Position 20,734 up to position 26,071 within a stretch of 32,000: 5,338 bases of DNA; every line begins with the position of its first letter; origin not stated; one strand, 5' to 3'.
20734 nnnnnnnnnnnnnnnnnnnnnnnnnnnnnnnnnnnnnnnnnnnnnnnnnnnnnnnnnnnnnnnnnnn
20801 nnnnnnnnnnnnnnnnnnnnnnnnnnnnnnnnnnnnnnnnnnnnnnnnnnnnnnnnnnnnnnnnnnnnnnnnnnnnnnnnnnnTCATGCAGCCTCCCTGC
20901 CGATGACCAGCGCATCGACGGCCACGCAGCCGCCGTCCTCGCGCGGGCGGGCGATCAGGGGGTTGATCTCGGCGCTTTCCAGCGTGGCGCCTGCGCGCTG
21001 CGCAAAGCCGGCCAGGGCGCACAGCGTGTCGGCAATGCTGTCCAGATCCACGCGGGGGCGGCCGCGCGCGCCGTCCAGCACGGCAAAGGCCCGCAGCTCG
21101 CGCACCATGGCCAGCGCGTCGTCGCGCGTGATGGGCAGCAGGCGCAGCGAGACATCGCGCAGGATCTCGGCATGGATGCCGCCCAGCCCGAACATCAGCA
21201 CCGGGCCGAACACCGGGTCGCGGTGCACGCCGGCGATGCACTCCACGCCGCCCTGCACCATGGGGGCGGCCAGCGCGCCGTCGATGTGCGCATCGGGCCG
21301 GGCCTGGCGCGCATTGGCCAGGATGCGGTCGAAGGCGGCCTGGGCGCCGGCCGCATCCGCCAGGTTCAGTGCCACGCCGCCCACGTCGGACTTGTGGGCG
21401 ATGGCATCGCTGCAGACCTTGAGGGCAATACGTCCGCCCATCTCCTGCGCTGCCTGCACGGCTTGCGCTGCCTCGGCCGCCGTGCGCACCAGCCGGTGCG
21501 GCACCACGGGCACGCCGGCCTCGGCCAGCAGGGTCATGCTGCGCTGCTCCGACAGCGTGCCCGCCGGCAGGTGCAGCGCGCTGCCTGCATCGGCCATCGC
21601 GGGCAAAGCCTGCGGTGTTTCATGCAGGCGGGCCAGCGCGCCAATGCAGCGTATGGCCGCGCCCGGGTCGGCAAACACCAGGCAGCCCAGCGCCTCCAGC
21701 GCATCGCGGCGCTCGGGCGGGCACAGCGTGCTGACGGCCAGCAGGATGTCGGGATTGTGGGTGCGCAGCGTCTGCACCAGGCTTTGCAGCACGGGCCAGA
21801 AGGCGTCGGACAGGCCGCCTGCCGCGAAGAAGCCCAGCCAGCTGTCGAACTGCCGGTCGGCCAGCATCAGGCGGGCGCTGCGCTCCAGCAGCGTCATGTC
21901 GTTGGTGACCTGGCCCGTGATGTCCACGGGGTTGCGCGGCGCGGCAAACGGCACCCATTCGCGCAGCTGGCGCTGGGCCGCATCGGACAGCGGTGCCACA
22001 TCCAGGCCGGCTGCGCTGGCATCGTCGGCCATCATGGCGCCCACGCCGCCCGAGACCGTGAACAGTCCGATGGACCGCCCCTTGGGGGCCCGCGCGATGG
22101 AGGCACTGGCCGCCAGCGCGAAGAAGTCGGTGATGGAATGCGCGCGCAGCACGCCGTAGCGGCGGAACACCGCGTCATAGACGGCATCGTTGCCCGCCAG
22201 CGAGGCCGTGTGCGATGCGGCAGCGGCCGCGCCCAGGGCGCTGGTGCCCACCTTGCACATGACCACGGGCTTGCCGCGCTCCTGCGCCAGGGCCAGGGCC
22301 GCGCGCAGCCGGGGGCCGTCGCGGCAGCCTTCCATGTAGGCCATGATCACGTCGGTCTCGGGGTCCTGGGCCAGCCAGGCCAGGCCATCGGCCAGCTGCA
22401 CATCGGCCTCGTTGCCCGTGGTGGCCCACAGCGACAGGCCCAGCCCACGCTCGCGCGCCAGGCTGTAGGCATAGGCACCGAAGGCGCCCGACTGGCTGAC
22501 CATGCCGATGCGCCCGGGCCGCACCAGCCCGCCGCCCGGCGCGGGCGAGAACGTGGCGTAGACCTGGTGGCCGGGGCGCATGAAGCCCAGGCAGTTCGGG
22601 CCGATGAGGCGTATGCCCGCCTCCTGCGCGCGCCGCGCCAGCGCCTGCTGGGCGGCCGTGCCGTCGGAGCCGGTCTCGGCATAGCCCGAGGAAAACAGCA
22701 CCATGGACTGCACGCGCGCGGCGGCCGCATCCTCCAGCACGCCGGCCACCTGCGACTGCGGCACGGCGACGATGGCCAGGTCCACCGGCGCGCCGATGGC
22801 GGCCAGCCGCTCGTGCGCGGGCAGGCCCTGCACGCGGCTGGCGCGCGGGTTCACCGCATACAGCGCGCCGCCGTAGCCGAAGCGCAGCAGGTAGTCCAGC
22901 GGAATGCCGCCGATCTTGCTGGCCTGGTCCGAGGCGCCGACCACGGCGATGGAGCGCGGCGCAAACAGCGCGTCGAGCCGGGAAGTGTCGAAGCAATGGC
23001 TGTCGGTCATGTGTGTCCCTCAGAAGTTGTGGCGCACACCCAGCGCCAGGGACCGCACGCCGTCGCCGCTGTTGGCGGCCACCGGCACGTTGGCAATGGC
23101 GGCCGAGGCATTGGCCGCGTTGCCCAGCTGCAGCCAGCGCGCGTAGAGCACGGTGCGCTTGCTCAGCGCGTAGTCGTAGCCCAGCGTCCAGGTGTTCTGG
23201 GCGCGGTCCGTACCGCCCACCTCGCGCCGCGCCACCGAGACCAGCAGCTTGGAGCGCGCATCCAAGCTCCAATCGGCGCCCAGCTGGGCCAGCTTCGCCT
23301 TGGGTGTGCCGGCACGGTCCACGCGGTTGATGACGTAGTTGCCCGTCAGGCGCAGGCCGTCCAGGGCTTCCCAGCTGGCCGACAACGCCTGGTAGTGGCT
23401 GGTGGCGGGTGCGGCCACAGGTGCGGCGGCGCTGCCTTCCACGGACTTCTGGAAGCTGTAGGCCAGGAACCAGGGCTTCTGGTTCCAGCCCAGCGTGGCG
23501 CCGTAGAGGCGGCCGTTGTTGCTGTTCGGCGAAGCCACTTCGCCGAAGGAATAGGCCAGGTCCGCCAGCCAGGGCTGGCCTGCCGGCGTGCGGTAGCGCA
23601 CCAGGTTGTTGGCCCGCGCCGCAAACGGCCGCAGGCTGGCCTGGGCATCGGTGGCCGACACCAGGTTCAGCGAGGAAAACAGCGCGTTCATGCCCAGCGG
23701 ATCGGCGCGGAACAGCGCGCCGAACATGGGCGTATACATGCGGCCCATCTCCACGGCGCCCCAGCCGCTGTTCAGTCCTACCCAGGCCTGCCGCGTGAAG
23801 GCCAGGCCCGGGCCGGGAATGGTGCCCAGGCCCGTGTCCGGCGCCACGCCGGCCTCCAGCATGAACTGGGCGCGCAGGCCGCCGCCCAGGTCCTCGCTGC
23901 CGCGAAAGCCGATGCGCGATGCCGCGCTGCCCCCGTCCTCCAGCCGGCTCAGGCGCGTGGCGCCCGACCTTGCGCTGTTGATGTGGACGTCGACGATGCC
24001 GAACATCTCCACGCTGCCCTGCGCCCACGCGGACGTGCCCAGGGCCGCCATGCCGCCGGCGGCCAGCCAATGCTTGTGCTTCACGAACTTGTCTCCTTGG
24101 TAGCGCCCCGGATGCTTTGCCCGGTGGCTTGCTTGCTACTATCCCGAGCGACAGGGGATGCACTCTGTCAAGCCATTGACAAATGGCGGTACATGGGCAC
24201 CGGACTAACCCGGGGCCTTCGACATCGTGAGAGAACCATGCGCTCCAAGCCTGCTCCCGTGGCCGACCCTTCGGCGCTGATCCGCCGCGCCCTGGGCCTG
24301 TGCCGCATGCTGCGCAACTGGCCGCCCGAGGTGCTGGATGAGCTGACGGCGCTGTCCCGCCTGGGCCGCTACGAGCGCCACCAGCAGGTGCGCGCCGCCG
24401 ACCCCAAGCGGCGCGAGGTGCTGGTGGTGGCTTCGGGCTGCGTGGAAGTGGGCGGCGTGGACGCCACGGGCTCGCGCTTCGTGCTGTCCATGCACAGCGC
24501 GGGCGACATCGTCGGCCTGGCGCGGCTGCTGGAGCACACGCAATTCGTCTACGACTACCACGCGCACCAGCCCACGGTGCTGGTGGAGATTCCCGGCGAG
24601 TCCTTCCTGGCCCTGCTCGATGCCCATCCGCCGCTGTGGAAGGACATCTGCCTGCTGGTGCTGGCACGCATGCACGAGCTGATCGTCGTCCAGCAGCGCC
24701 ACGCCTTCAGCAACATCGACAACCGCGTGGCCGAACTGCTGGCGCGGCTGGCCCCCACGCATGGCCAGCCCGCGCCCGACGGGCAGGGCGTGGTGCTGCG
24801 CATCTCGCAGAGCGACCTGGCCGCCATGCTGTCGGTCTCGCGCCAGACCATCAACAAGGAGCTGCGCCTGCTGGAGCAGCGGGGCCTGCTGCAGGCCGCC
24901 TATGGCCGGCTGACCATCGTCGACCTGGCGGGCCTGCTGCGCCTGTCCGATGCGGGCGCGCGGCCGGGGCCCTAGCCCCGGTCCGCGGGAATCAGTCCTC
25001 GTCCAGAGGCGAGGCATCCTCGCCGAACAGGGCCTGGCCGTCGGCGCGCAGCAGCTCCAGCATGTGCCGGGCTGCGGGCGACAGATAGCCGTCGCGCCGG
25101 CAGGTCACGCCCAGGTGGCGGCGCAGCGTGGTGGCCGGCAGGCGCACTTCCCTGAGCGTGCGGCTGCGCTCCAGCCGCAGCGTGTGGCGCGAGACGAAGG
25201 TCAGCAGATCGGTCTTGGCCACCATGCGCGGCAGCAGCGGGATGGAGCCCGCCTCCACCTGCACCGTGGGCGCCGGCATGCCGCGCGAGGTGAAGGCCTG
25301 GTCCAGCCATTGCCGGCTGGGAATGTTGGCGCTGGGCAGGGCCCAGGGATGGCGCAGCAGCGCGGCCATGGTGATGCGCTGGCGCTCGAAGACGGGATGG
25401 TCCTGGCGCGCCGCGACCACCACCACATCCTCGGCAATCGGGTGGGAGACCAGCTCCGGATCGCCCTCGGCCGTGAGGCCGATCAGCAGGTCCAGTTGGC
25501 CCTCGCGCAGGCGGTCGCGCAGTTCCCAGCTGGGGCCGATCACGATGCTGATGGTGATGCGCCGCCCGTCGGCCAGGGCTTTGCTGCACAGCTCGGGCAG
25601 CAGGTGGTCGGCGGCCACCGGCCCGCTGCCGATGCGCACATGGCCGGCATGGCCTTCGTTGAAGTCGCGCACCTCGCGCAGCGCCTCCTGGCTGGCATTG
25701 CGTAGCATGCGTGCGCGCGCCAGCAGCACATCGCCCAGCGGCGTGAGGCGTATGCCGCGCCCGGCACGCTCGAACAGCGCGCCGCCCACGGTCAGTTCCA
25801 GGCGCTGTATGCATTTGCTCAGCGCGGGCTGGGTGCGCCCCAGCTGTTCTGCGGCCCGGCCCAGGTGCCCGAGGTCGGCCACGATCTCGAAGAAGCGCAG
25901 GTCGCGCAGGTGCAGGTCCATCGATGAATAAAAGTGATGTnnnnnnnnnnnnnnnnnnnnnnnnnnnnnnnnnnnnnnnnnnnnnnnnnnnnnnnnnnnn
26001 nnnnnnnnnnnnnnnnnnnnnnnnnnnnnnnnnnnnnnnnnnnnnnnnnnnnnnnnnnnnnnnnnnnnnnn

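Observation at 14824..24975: Crp/Fnr-linked seven-gene operon with a core of unknown-function genes: candidate undescribed uptake/catabolic system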

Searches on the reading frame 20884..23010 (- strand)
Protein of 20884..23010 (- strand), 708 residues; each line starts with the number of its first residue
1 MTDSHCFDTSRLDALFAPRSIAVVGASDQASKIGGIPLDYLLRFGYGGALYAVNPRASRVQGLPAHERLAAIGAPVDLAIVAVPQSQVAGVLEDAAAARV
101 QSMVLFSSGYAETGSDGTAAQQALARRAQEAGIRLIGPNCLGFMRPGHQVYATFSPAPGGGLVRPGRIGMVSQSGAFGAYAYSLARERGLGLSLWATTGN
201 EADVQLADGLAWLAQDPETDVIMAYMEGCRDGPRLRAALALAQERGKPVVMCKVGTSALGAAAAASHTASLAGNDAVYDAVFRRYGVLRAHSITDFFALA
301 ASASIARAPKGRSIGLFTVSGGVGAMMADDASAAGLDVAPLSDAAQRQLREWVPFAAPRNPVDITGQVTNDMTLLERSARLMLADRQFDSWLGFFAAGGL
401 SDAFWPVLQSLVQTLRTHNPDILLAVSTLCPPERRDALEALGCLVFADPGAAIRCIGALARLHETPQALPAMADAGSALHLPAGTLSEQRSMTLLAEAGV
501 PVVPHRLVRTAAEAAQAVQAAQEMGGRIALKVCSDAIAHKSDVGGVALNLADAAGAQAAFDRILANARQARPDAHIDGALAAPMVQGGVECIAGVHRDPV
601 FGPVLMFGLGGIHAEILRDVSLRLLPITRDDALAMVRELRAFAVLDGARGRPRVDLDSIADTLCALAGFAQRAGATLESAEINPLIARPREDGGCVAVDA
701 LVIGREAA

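Call 6: search_protein_families(library=pfam, proteins=[window:20884-23010:-])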
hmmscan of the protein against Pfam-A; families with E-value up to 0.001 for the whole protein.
window:20884-23010:- (708 aa): 5 families
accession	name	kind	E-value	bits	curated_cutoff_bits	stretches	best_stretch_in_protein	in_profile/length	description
PF13549.11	ATP-grasp_5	-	3.2e-63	213.5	27.6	1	483-702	7-219/221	ATP-grasp domain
PF13607.11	Succ_CoA_lig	-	1.6e-46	157.9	27.4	1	165-301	1-136/138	Succinyl-CoA ligase like flavodoxin domain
PF13380.12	CoA_binding_2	-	4.7e-24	85.5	22.8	1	19-144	1-114/116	CoA binding domain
PF02629.25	CoA_binding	-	2.1e-08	35.2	22.3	1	19-109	4-97/97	CoA binding domain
PF19045.5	Ligase_CoA_2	-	5.3e-05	23.7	23.7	1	317-390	4-76/162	Ligase-CoA domain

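Call 7: search_protein_families(library=ncbifam, proteins=[window:20884-23010:-])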
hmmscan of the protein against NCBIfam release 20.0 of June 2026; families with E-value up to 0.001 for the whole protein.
window:20884-23010:- (708 aa): 6 families
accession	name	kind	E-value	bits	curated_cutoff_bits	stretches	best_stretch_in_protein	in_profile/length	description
NF045494.1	AcCoALig_Archglob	equivalog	5.8e-108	362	1200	2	9-461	215-661/665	acetate--CoA ligase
NF045492.1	HydPropCoALig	equivalog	9e-108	361.4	1300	2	8-371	244-607/700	3-hydroxypropionate--CoA ligase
TIGR02717.1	AcCoA-syn-alpha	equivalog_domain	1.2e-104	350.5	567.15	1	12-461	1-445/447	acetate--CoA ligase alpha subunit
NF045493.1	HydDutCoALig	equivalog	2.4e-100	337.1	1300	1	14-700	5-694/698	4-hydroxybutyrate--CoA ligase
NF004230.0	PRK05678.1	equivalog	1.2e-11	44.4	336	1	76-258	66-239/291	succinate--CoA ligase subunit alpha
TIGR01019.1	sucCoAalpha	subfamily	1.5e-10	40.9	353.2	1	76-258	64-237/286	succinate--CoA ligase subunit alpha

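Call 64: search_solved_structures(query=window:20884-23010:-, max_evalue=1e-10)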
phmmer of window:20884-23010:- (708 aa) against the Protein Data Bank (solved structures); distinct sequences matched with E-value up to 1e-10: 12.
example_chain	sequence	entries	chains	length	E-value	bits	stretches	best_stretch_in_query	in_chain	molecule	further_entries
9y43_A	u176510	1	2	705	5.5e-91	309.5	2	12-371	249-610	3-hydroxypropionate--CoA ligase [ADP-forming]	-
8wzu_A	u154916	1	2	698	1.4e-85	291.6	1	15-699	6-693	4-hydroxybutyrate--CoA ligase [ADP-forming]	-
7cm9_A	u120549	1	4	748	4.7e-71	243.6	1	19-702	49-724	DMSP lyase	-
4xyl_A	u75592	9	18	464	1.5e-65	225.4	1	12-381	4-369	alpha subunit of Acyl-CoA synthetase (NDP forming) | Acyl-CoA synthetase (NDP forming) | alpha subunit of acetyl-CoA synthetase (NDP forming)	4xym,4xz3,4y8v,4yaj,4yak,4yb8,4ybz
2csu_A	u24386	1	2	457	1.1e-62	216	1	12-394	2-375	457aa long hypothetical protein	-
9isq_A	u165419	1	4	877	5e-52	180.7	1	12-634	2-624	Protein acetyltransferase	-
9it0_A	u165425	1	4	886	9.9e-52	179.7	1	12-634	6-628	Protein acetyltransferase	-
1wr2_A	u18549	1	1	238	2.7e-41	145.2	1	488-703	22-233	hypothetical protein PH1789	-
4xyl_B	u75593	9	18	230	1e-40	143.4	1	486-703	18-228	beta subunit of Acyl-CoA synthetase (NDP forming) | Uncharacterized protein | beta subunit of acetyl-CoA synthetase (NDP forming)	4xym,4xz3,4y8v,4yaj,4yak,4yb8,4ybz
9isb_A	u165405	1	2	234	5.7e-14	55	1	499-667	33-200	Protein acetyltransferase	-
1jkj_A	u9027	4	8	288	7.8e-11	44.6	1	67-284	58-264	succinyl-CoA synthetase alpha subunit | SUCCINYL-COA SYNTHETASE, ALPHA SUBUNIT | PROTEIN (SUCCINYL-COA LIGASE)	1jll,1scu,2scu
1cqi_A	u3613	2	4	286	8.2e-11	44.5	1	67-284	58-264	PROTEIN (SUCCINYL-COA SYNTHETASE ALPHA CHAIN) | SUCCINYL-COA SYNTHETASE ALPHA CHAIN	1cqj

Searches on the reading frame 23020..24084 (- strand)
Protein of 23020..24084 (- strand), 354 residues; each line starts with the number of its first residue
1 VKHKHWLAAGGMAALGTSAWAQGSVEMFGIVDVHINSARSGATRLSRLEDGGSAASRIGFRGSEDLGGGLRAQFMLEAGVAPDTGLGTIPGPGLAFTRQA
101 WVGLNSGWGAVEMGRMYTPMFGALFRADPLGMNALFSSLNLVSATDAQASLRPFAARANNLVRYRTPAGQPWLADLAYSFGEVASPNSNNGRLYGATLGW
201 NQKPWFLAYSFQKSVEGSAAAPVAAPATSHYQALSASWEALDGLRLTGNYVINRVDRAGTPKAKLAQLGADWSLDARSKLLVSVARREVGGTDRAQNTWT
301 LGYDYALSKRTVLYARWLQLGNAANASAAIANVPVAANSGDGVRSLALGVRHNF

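Call 6: search_protein_families(library=pfam, proteins=[window:23020-24084:-])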
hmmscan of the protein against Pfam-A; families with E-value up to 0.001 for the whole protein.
window:23020-24084:- (354 aa): 2 families
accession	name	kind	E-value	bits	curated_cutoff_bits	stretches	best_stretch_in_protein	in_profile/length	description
PF13609.12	Porin_4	-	9.1e-40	137.8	27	1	12-315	5-300/310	Gram-negative porin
PF00267.27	Porin_1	-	1.5e-07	31.7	23.7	1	48-122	23-95/337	Gram-negative porin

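Call 7: search_protein_families(library=ncbifam, proteins=[window:23020-24084:-])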
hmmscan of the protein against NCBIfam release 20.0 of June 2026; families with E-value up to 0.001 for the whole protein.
window:23020-24084:- (354 aa): 1 family
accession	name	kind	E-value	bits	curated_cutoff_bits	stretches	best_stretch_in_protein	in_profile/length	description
NF040479.1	porin_porB_Neis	equivalog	6.1e-10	39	480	1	7-123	5-119/344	trimeric porin PorB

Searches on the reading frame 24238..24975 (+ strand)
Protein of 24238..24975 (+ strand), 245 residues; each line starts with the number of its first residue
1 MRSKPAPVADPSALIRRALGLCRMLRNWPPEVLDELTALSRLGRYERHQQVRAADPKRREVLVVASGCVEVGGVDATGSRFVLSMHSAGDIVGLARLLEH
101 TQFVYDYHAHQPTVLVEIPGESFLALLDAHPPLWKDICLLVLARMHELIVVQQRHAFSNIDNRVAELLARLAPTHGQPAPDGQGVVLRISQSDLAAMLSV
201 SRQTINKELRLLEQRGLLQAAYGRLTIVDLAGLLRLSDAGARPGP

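Call 6: search_protein_families(library=pfam, proteins=[window:24238-24975:+])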
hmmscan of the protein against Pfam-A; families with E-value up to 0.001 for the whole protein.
window:24238-24975:+ (245 aa): 7 families
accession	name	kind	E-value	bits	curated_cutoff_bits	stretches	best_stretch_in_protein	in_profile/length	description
PF13545.12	HTH_Crp_2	-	3.2e-15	56.3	27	1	163-236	2-70/70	Crp-like helix-turn-helix domain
PF00027.35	cNMP_binding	-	2.4e-10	40.7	27.5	1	45-130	4-89/89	Cyclic nucleotide-binding domain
PF12802.13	MarR_2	-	3.9e-05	24.2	27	1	189-219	21-51/61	MarR family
PF13412.12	HTH_24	-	6.3e-05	22.9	21.9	0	188-218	17-47/48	Winged helix-turn-helix DNA-binding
PF00392.27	GntR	-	7.5e-05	22.8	27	1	190-226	26-62/64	Bacterial regulatory proteins, gntR family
PF08279.18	HTH_11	-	0.0001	22.6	25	1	189-216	16-43/55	HTH domain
PF01047.28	MarR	-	0.00098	19.4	24.6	0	189-218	18-47/59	MarR family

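Call 7: search_protein_families(library=ncbifam, proteins=[window:24238-24975:+])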
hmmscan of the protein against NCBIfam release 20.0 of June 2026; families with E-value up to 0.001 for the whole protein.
window:24238-24975:+ (245 aa): 7 families
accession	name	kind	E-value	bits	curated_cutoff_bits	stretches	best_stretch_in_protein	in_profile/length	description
NF008732.0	PRK11753.1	equivalog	5.1e-12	45.7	266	1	31-221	14-204/214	cAMP-activated global transcriptional regulator CRP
NF053664.1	TransRegPtrACyano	equivalog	1.8e-09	37.2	300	1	58-228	27-190/196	Crp/Fnr family transcriptional regulator PtrA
NF008365.0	PRK11161.1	subfamily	8.8e-07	28.4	228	1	48-238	55-244/250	fumarate/nitrate reduction transcriptional regulator Fnr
NF010499.0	PRK13918.1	equivalog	3.1e-06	26.9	274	1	61-238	32-202/205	CRP/FNR family transcriptional regulator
NF041163.2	encap_f2b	equivalog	9.8e-06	24.9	400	1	17-136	71-192/450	family 2B encapsulin nanocompartment shell protein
NF052518.1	TransRegLdrP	equivalog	4.8e-05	23.5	300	1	145-235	97-186/195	transcriptional regulator LdrP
TIGR03697.1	NtcA_cyano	equivalog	0.00028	20.7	244.95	1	55-229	9-184/193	global nitrogen regulator NtcA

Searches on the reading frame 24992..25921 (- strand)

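Call 6: search_protein_families(library=pfam, proteins=[window:24992-25921:-])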
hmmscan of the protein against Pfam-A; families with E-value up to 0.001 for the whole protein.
window:24992-25921:- (309 aa): 2 families
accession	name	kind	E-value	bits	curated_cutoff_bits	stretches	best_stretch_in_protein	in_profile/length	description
PF03466.25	LysR_substrate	-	1.3e-39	136.2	28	1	89-293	2-206/209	LysR substrate binding domain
PF00126.33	HTH_1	-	5.9e-20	71.4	26.6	1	5-63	1-59/60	Bacterial regulatory helix-turn-helix protein, lysR family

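Call 7: search_protein_families(library=ncbifam, proteins=[window:24992-25921:-])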
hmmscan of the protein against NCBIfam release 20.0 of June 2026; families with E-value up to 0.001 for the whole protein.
window:24992-25921:- (309 aa): 53 families (the best 25 are shown)
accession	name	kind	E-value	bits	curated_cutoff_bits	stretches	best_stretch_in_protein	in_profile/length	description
TIGR02424.1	TF_pcaQ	equivalog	1.1e-43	149.3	303.8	1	3-294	3-297/300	pca operon transcription factor PcaQ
NF008416.0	PRK11242.1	equivalog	1.3e-38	133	277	1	5-296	3-292/300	transcriptional regulator CynR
NF053705.1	TransRegGltCGpos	equivalog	1.9e-29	102.9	350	1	4-291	2-289/300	glutamate biosynthesis transcriptional regulator GltC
NF040786.1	LysR_Sec_metab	equivalog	3.4e-29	101.8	250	1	4-292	2-295/298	selenium metabolism-associated LysR family transcriptional regulator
TIGR03339.1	phn_lysR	subfamily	5.1e-28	98.1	341.1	1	8-286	2-274/279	aminoethylphosphonate catabolism associated LysR family transcriptional regulator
NF007307.0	PRK09791.1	equivalog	2.7e-26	92.4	336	1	3-298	5-300/302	LysR family transcriptional regulator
NF052633.1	LysR_TF_PsrA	exception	1.9e-25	89.4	540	1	3-284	5-285/297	L-proline-binding transcription factor PsrA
NF047520.1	trans_act_CidR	equivalog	2.2e-25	89.4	415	1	4-292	2-289/292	cidABC operon transcriptional activator CidR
NF045990.1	TransRegCbbRRhodb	equivalog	4.2e-25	88.4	450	1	3-292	6-297/304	LysR family regulator CbbR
NF040889.1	trans_reg_YeiE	equivalog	4.4e-25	88.5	480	1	1-290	1-285/288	DNA-binding transcriptional regulator YeiE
NF045775.1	acetoin_reg_AlsR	exception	9.8e-25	87.6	430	1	4-195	2-193/290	acetoin biosynthesis transcriptional regulator AlsR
NF008095.0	PRK10837.1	subfamily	1.8e-23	83.2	281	1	1-291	1-286/290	LysR family transcriptional regulator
NF050187.1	TransRegBsrAPseudo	equivalog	1.9e-23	83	480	1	3-248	8-251/298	LysR family transcriptional regulator BsrA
NF007439.0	PRK09986.1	equivalog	4.9e-22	78.6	290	1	4-195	8-202/296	LysR family transcriptional regulator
NF007385.0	PRK09906.1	equivalog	9.8e-21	74.1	356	1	4-190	2-187/296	DNA-binding transcriptional regulator HcaR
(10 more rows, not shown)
